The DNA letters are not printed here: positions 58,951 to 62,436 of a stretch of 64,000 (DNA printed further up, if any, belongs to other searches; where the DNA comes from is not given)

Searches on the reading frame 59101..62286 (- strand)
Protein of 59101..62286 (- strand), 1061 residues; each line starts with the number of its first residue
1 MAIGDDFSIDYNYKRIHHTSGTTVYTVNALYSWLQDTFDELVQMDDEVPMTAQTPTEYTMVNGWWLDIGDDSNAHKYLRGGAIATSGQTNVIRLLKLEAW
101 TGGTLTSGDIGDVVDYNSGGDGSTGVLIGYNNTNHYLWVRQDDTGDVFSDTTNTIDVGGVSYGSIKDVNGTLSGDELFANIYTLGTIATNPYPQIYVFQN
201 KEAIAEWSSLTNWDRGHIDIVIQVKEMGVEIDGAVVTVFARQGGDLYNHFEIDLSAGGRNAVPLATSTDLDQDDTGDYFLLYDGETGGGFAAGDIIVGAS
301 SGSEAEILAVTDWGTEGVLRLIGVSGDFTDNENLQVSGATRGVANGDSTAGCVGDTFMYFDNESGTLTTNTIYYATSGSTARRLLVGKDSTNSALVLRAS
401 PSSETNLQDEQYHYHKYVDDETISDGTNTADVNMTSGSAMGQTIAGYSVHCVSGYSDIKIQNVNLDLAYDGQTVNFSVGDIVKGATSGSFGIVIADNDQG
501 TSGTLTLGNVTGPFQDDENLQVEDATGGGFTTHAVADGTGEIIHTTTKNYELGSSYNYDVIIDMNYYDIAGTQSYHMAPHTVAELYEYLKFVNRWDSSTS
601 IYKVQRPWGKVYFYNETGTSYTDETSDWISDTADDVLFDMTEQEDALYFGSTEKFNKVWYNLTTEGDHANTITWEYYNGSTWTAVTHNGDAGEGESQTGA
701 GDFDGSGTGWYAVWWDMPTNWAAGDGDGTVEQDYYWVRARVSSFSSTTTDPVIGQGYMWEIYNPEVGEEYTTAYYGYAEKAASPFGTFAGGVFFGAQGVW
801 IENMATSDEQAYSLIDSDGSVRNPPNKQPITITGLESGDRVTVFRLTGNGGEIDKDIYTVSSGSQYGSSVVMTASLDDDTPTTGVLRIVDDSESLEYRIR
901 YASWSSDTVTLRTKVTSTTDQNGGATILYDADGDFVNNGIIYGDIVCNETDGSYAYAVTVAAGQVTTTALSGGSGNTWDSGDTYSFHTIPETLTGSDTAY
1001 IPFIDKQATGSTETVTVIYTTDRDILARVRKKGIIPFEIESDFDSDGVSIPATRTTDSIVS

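Call 11: search_protein_families(library=pfam, proteins=[window:59101-62286:-], max_evalue=0.001)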
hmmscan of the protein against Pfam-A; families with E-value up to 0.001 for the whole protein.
window:59101-62286:- (1061 aa): 0 families

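Call 12: search_dna_similar(query=window:59101-62286:-, collection=phages, mode=protein, max_rows=15)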
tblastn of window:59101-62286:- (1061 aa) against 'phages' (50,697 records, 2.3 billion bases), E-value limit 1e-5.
Records with a match: 1; places in all: 1; records where one place covers at least 80% of the query: 0.
Best place of each record, by identity: <60% 1.
By first word of the organism name: Rhizobium 1.
By host as written in the record: Rhizobium phaseoli I3_18 1.
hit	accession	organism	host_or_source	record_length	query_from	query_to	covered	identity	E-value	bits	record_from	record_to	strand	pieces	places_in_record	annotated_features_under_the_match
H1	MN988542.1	Rhizobium phage RHph_I3_18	Rhizobium phaseoli I3_18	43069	461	532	7%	48.6%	2e-6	59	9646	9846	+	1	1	neck protein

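Call 25: search_protein_families(library=phrogs, proteins=[window:59101-62286:-], max_evalue=0.001)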
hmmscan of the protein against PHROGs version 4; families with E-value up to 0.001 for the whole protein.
window:59101-62286:- (1061 aa): 0 families
